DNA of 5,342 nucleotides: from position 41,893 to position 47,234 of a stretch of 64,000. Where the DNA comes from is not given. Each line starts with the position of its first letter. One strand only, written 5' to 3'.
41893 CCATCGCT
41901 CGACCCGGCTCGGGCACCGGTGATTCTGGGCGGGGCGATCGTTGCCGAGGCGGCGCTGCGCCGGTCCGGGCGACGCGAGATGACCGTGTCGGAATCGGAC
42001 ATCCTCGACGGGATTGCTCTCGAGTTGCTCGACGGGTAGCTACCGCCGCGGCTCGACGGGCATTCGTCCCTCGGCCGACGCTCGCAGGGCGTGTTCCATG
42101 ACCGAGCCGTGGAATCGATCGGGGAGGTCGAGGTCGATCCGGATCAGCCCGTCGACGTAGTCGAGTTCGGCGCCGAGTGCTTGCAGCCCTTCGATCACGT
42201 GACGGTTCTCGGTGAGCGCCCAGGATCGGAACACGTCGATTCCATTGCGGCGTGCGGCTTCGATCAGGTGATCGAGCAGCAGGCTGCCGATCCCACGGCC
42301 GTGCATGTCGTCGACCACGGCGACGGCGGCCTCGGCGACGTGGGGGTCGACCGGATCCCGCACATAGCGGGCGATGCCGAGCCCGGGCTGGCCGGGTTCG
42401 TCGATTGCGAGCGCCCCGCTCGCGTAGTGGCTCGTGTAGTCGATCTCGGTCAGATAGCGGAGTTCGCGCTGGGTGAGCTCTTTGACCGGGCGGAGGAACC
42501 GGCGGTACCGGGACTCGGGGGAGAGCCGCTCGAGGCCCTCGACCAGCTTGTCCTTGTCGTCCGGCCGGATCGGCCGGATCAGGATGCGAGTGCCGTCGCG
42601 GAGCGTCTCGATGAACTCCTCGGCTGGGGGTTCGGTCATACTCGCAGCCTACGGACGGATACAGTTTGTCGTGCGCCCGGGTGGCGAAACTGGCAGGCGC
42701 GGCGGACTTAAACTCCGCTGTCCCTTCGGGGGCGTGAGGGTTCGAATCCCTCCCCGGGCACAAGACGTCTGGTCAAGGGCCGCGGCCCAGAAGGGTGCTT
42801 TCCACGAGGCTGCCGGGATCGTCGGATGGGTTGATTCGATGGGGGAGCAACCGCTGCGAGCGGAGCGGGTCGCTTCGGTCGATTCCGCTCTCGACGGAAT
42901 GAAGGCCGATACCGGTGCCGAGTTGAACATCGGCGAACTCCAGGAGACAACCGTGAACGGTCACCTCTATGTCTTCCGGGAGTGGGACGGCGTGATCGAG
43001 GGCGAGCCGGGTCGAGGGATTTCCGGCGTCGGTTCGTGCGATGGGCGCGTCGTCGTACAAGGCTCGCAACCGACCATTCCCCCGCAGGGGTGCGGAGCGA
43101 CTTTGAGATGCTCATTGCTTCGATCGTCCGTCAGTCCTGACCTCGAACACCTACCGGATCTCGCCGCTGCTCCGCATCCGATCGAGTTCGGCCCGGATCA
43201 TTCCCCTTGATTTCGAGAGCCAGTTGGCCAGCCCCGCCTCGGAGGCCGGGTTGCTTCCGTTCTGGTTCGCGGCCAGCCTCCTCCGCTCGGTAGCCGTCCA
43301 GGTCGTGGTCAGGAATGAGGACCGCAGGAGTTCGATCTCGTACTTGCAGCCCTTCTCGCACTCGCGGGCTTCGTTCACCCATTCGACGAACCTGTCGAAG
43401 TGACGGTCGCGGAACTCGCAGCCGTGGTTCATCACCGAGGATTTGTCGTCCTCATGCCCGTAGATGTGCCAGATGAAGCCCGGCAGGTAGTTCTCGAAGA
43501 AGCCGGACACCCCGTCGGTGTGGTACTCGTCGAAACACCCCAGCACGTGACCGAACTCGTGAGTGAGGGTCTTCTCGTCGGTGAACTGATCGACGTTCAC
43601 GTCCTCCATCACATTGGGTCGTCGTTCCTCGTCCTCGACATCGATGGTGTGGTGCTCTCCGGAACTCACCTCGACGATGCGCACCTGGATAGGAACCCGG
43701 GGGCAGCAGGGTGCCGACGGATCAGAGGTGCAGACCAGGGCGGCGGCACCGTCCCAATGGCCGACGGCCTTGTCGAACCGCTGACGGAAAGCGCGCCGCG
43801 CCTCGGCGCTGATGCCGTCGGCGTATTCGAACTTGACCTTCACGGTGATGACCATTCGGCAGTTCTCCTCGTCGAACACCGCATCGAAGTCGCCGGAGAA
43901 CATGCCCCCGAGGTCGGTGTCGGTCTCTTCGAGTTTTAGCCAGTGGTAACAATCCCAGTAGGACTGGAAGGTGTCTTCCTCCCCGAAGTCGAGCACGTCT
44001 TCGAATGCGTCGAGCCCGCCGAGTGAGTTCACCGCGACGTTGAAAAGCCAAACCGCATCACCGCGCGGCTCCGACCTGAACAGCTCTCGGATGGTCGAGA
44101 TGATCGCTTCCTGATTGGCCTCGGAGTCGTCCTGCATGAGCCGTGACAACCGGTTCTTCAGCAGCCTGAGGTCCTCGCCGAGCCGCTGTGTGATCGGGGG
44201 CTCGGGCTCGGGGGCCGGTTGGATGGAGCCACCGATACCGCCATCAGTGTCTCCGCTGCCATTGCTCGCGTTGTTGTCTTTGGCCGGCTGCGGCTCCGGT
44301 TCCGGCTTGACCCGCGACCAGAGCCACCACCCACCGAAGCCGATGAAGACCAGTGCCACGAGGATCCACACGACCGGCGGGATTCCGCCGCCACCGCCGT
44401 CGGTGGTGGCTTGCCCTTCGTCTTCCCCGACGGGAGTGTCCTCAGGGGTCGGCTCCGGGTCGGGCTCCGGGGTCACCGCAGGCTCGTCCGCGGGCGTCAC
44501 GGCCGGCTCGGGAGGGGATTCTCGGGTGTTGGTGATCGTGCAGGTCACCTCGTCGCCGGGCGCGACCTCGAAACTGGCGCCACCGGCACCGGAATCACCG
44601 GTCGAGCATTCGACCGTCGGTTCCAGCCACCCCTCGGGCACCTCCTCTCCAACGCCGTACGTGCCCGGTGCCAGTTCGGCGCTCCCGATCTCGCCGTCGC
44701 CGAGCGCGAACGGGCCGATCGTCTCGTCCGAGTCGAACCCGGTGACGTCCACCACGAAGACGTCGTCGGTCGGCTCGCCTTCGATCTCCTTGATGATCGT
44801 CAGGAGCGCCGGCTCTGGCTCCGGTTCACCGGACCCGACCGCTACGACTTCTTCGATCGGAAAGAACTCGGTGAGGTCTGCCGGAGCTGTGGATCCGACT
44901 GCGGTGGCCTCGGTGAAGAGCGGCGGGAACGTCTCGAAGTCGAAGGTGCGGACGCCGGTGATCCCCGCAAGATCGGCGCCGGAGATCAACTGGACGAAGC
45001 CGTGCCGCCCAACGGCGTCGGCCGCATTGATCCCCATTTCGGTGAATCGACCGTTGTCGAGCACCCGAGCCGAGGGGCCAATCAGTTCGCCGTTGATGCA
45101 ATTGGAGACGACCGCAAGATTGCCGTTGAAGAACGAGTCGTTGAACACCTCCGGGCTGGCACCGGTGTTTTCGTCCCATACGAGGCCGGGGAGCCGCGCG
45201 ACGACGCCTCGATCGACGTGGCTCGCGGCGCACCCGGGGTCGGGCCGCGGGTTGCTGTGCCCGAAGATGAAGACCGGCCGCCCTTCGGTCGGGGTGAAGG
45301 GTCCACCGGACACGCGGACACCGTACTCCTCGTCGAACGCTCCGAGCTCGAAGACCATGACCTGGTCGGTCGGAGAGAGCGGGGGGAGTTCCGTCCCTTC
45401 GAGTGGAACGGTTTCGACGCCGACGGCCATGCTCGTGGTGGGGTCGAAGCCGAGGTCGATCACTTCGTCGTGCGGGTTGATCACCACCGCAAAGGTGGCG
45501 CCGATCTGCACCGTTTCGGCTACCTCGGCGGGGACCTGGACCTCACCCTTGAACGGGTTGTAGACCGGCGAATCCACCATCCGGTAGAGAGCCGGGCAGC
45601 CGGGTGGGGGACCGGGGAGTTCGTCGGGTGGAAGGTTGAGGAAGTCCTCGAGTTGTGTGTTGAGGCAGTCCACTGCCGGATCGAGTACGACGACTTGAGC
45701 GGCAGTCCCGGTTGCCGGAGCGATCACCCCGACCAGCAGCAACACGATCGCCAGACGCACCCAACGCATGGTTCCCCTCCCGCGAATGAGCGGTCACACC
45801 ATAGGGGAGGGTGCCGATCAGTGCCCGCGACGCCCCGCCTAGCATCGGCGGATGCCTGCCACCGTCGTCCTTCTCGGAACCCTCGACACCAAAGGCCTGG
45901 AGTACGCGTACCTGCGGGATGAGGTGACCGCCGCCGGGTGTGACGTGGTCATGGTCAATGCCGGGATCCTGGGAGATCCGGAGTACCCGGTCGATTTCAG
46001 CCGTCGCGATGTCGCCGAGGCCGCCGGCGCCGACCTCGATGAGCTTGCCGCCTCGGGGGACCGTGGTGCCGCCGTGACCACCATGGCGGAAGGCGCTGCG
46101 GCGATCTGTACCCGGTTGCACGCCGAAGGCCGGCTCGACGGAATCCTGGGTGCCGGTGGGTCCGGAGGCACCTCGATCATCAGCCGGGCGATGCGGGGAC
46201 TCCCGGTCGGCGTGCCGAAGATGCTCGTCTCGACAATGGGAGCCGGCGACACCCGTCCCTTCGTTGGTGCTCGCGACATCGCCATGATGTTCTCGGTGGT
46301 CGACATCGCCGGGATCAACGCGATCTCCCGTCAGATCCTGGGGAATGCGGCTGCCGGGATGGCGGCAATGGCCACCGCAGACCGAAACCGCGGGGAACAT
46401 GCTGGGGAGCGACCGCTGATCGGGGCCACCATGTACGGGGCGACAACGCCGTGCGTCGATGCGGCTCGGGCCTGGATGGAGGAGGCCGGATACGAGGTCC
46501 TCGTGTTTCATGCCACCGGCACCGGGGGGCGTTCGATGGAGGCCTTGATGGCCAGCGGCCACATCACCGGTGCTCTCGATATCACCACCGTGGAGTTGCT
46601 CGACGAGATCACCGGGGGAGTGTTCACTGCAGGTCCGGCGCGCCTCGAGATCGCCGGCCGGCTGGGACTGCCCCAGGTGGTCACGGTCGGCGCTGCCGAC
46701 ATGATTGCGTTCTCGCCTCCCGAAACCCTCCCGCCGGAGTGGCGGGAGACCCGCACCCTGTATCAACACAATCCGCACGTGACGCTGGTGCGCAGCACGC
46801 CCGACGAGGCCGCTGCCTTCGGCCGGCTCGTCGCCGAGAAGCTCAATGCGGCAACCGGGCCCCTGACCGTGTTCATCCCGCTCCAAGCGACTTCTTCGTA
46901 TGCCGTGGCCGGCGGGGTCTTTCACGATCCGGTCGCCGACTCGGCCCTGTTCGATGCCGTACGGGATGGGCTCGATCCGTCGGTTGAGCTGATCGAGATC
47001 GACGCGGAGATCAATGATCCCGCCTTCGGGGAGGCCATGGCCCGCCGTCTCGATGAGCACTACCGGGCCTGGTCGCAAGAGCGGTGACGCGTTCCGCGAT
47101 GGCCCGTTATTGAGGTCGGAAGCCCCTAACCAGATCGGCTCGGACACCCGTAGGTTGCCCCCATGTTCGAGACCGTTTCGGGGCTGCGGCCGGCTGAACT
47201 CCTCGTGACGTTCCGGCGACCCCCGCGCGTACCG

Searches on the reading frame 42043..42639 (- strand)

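Call 41: search_protein_families(library=pfam, proteins=[window:42043-42639:-], max_evalue=0.001)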
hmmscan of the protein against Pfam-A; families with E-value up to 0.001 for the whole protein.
window:42043-42639:- (199 aa): 3 families
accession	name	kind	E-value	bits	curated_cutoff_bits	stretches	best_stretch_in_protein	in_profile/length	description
PF00583.31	Acetyltransf_1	-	2.7e-08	34.5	20.7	1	65-147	24-106/116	Acetyltransferase (GNAT) family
PF13508.13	Acetyltransf_7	-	7.2e-06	26.7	27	1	88-137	16-65/84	Acetyltransferase (GNAT) domain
PF13302.13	Acetyltransf_3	-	1.1e-05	26.6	25.4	1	18-157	1-137/138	Acetyltransferase (GNAT) domain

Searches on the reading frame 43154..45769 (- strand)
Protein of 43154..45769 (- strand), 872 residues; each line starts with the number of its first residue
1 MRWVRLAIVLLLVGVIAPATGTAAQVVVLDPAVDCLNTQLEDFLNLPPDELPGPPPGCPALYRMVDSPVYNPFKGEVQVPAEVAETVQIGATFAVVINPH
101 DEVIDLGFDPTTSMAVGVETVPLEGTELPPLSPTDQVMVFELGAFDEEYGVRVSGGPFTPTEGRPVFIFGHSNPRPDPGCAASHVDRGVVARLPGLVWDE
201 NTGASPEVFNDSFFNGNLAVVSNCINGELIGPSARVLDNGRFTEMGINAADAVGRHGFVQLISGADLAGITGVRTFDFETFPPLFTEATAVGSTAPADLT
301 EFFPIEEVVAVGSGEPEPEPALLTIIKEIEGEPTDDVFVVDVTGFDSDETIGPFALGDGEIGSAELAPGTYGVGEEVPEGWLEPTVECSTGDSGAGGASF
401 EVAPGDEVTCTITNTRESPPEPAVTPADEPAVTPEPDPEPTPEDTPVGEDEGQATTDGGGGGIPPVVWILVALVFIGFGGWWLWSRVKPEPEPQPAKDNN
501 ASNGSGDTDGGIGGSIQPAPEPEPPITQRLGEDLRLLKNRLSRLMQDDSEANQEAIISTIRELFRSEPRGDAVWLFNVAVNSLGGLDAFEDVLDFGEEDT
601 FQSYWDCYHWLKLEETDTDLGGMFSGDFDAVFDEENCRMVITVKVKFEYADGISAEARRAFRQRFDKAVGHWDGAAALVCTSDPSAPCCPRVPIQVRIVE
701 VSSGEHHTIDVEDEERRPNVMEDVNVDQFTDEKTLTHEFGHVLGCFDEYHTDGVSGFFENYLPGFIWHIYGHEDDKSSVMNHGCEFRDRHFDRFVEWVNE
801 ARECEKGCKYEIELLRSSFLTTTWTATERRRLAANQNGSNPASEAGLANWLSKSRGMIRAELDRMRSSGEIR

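Call 41: search_protein_families(library=pfam, proteins=[window:43154-45769:-], max_evalue=0.001)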
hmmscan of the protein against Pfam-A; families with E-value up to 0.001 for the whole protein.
window:43154-45769:- (872 aa): 1 family
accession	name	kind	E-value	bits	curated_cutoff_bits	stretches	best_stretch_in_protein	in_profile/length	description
PF24514.1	SpaA_4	-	0.00064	20.9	27.3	0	367-416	46-107/107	Prealbumin-like fold domain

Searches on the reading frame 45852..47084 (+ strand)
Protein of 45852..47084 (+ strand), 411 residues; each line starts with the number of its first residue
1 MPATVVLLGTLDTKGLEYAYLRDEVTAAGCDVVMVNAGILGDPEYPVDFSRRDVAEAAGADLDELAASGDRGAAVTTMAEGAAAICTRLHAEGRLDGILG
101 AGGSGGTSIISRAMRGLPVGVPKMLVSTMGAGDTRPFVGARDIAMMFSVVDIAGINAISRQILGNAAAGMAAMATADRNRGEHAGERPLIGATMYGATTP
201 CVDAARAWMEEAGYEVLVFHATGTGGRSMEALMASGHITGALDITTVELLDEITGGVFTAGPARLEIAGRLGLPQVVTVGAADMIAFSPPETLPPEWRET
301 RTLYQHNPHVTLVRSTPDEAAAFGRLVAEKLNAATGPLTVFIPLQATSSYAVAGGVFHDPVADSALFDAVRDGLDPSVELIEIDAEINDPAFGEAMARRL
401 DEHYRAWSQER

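Call 41: search_protein_families(library=pfam, proteins=[window:45852-47084:+], max_evalue=0.001)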
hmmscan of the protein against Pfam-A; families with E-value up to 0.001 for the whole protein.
window:45852-47084:+ (411 aa): 2 families
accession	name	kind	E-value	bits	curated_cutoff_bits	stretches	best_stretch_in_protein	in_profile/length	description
PF23189.1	UPF0261_C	-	1.3e-78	263.6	27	1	187-402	1-216/218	Uncharacterised protein family (UPF0261) C-terminal domain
PF06792.17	UPF0261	-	1.2e-61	208.2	27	1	4-177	2-174/176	Uncharacterised protein family (UPF0261) N-terminal domain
